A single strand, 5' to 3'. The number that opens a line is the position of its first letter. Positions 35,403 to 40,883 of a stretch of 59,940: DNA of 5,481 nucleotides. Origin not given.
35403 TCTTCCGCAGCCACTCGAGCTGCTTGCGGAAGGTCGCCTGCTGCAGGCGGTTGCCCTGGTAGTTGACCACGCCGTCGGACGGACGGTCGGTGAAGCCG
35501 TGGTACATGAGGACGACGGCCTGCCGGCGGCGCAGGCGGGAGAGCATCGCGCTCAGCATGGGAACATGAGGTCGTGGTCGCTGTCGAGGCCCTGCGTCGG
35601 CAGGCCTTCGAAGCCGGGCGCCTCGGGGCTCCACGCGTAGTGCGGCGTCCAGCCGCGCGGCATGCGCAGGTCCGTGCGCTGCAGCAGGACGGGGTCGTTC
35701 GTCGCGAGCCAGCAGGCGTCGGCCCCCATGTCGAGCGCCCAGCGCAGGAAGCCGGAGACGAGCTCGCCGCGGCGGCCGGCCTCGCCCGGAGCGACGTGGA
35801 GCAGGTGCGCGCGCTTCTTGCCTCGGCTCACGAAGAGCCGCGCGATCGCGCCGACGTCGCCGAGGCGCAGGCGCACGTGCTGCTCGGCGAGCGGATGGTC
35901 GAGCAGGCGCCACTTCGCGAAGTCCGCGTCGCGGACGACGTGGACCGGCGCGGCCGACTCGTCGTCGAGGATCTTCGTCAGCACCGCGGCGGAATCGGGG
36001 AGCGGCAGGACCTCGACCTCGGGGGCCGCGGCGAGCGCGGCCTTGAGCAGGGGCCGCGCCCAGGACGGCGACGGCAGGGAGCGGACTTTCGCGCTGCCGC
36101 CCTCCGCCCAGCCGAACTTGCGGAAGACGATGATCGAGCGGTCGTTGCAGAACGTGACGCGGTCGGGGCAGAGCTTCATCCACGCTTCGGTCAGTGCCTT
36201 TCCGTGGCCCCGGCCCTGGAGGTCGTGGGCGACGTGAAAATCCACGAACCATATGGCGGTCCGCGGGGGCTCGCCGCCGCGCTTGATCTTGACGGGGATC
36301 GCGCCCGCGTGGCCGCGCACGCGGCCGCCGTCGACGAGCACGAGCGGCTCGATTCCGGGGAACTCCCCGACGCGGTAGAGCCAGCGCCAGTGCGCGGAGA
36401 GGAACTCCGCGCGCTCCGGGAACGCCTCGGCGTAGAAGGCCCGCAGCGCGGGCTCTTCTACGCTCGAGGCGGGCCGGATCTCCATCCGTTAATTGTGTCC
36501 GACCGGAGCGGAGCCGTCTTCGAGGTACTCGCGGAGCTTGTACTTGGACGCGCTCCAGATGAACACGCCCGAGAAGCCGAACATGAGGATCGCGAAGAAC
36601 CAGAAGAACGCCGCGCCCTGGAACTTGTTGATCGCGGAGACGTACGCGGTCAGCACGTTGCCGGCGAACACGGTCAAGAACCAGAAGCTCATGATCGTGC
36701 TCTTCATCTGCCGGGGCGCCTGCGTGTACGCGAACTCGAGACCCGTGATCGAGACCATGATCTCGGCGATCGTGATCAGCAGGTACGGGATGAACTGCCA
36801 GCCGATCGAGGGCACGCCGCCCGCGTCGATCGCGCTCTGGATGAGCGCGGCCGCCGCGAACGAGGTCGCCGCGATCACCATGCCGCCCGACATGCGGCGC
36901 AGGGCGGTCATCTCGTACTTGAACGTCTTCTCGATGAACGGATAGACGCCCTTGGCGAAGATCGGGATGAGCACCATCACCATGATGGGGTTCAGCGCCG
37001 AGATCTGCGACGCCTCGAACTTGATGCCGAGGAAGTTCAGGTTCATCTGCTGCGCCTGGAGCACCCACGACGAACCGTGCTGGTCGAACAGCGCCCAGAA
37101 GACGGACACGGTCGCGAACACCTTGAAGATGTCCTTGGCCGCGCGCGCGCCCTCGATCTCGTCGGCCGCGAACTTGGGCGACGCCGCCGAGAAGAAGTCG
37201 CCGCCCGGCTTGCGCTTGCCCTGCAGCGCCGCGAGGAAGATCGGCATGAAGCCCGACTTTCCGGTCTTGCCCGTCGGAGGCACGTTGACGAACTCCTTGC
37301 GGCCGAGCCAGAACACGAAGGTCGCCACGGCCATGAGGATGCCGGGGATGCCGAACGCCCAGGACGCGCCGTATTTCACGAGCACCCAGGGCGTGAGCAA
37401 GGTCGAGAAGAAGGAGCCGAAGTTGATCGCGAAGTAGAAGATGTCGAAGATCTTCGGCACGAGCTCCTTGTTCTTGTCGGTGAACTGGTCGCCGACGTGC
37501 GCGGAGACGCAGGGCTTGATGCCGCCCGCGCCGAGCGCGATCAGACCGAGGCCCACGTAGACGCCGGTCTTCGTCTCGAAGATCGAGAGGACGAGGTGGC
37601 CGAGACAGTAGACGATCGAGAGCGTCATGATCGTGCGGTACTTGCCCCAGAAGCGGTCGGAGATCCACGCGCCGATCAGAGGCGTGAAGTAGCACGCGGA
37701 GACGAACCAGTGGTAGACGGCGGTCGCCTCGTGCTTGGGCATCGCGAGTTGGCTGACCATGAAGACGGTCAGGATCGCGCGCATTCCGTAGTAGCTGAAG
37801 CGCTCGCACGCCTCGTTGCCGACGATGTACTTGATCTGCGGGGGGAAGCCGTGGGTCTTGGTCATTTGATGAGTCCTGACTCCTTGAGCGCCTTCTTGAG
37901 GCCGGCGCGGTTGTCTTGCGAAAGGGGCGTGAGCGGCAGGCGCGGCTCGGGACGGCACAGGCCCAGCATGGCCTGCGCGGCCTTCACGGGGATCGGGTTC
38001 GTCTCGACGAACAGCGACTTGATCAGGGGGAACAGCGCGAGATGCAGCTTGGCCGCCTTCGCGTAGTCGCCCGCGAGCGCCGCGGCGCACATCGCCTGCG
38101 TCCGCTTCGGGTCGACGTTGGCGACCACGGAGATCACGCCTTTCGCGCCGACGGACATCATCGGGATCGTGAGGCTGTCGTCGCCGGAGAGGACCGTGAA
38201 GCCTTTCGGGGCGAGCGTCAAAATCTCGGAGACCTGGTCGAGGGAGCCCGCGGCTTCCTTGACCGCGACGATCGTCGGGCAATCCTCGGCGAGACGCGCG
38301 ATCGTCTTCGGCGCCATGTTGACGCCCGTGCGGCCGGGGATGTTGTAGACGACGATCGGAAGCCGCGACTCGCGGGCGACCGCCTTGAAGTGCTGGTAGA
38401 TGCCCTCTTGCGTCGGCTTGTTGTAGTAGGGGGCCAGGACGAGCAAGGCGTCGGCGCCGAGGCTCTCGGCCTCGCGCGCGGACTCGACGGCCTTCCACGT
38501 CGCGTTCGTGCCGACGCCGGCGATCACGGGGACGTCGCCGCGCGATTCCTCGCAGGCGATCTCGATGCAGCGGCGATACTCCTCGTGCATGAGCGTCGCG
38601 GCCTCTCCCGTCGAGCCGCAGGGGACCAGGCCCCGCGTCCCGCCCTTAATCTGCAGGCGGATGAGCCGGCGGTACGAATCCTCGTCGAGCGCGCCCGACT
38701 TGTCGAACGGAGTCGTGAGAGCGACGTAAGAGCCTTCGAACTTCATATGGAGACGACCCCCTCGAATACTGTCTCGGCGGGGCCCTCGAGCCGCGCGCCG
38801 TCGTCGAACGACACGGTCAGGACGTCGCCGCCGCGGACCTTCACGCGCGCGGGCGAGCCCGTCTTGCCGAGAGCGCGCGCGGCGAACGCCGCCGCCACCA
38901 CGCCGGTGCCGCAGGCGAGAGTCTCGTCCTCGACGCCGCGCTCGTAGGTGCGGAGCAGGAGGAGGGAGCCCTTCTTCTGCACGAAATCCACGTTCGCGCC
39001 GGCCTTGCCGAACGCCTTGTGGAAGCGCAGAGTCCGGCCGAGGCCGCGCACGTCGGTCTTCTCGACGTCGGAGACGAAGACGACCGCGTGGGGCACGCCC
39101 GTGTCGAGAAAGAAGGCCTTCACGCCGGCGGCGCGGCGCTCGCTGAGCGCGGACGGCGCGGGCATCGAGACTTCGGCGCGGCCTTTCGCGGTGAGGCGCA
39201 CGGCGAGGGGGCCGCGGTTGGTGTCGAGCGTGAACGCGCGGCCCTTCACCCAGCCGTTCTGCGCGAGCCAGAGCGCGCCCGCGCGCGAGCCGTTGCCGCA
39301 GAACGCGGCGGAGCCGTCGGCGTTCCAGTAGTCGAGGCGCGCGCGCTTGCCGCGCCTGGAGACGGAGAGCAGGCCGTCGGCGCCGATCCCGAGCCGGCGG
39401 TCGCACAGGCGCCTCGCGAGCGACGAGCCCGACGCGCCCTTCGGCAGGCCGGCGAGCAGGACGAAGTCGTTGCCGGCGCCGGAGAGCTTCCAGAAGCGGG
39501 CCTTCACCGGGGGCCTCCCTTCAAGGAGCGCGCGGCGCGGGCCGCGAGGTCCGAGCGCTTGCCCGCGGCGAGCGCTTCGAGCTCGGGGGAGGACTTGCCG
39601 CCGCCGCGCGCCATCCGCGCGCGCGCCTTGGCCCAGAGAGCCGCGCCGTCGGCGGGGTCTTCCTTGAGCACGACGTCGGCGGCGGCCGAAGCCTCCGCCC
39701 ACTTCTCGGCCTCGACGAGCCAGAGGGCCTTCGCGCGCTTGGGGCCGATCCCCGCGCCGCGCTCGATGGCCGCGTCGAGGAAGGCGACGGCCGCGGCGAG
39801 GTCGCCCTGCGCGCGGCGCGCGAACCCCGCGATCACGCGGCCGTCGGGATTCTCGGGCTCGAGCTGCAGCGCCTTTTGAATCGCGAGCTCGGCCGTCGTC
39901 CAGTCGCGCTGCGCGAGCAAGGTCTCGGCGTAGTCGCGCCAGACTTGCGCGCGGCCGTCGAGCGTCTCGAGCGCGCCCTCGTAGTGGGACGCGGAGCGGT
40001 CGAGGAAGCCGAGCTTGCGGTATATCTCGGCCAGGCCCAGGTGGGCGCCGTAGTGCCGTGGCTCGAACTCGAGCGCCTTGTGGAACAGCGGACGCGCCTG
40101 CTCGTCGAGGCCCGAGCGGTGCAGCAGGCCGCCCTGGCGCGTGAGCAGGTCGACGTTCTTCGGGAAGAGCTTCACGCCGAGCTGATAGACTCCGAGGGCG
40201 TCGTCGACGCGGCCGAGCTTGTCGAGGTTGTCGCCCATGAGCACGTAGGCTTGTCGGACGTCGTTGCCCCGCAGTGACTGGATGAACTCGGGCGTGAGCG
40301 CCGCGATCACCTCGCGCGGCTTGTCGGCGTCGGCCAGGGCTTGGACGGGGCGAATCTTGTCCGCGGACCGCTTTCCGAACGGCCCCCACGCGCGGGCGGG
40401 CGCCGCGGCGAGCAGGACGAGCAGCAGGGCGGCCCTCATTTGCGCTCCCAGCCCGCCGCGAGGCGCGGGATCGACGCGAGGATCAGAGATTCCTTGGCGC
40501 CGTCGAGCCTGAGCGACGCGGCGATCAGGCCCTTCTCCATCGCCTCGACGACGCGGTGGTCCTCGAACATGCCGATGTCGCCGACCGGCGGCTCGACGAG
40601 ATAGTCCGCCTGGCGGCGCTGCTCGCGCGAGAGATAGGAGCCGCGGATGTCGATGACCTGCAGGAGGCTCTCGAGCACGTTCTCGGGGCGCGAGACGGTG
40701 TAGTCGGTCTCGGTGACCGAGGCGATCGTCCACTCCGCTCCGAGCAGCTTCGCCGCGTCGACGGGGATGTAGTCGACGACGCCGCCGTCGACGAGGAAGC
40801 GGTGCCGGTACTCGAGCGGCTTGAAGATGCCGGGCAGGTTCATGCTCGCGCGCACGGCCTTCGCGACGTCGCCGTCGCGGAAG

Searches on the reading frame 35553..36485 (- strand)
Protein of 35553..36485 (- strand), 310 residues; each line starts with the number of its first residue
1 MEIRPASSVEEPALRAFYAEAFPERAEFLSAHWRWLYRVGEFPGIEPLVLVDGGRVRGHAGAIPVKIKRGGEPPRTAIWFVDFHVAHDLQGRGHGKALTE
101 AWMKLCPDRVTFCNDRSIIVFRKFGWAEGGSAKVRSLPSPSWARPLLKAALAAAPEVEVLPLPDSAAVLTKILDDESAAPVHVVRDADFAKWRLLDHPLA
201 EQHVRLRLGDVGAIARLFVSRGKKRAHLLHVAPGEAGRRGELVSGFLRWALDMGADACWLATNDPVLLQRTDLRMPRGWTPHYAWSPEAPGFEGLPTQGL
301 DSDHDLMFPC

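Call 41: search_protein_families(library=pfam, proteins=[window:35553-36485:-], max_evalue=0.0001)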
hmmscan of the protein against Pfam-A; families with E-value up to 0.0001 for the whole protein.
window:35553-36485:- (310 aa): 1 family
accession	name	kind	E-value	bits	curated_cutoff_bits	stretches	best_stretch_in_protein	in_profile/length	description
PF00583.31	Acetyltransf_1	-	2.8e-06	28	20.7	1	20-126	14-116/116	Acetyltransferase (GNAT) family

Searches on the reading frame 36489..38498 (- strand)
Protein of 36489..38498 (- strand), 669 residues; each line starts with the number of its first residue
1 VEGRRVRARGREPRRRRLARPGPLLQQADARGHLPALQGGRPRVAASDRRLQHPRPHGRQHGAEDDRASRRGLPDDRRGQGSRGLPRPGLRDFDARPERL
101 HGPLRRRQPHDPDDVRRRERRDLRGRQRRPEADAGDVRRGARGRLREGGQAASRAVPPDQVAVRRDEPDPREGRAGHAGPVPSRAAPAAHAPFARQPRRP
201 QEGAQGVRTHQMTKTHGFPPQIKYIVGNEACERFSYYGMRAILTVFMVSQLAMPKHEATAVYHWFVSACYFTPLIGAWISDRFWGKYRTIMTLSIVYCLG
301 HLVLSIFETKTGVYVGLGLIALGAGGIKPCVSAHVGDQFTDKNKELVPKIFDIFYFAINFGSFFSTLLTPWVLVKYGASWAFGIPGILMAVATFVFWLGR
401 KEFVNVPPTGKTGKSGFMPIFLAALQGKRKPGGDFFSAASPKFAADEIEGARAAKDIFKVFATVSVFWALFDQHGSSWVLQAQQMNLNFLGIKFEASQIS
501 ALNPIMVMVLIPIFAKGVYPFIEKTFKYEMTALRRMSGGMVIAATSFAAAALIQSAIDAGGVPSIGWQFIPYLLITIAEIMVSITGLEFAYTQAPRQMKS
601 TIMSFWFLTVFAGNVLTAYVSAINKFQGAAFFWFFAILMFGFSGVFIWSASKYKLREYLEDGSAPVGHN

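Call 41: search_protein_families(library=pfam, proteins=[window:36489-38498:-], max_evalue=0.0001)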
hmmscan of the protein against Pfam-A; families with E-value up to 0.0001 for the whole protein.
window:36489-38498:- (669 aa): 2 families
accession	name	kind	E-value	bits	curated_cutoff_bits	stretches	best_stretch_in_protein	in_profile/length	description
PF00854.27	PTR2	-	4.9e-84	282.9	27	1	287-623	1-378/392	POT family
PF07690.21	MFS_1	-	4.1e-17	62.6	33.4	1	234-616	10-345/347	Major Facilitator Superfamily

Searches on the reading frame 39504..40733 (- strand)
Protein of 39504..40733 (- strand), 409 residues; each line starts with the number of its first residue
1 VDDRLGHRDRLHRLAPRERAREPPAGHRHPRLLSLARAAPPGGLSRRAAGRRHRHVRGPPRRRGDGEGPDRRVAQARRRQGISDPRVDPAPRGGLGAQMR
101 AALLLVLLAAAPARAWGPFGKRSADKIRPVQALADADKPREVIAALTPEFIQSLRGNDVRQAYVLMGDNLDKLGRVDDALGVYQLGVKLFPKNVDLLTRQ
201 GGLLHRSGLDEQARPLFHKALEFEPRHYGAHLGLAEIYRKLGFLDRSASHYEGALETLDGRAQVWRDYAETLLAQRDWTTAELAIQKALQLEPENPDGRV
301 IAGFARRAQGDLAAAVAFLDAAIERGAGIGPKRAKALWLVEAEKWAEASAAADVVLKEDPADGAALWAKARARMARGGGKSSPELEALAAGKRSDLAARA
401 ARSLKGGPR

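Call 41: search_protein_families(library=pfam, proteins=[window:39504-40733:-], max_evalue=0.0001)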
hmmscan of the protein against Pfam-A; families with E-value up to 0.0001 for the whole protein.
window:39504-40733:- (409 aa): 11 families
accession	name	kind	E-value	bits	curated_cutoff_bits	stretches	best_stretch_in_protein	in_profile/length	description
PF07719.23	TPR_2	-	7.2e-16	57.4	27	0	262-295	1-34/34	Tetratricopeptide repeat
PF14559.12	TPR_19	-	2.8e-15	56.8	25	0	272-327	1-56/68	Tetratricopeptide repeat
PF13432.12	TPR_16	-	6e-14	52.6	32.7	0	269-327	4-62/65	Tetratricopeptide repeat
PF13428.12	TPR_14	-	1.3e-12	47.5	23.5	0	263-299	2-38/44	Tetratricopeptide repeat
PF13431.12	TPR_17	-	2.3e-10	40.3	24.4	0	219-242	4-27/34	Tetratricopeptide repeat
PF00515.34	TPR_1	-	3.1e-09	36.7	27.8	0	271-295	10-34/34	Tetratricopeptide repeat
PF13424.12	TPR_12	-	6e-09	36.4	30.1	0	197-258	6-68/77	Tetratricopeptide repeat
PF13181.12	TPR_8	-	1.5e-07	31.4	25.7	0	161-193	2-34/34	Tetratricopeptide repeat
PF13176.12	TPR_7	-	7e-07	29.3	27.9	0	230-257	1-28/36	Tetratricopeptide repeat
PF13414.12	TPR_11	-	2.6e-06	27.4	26.8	0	172-206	6-40/42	TPR repeat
PF23914.1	TPR_CcmH_CycH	-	6.6e-05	23.2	42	0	261-298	49-86/158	Cytochrome c-type biogenesis protein H TPR domain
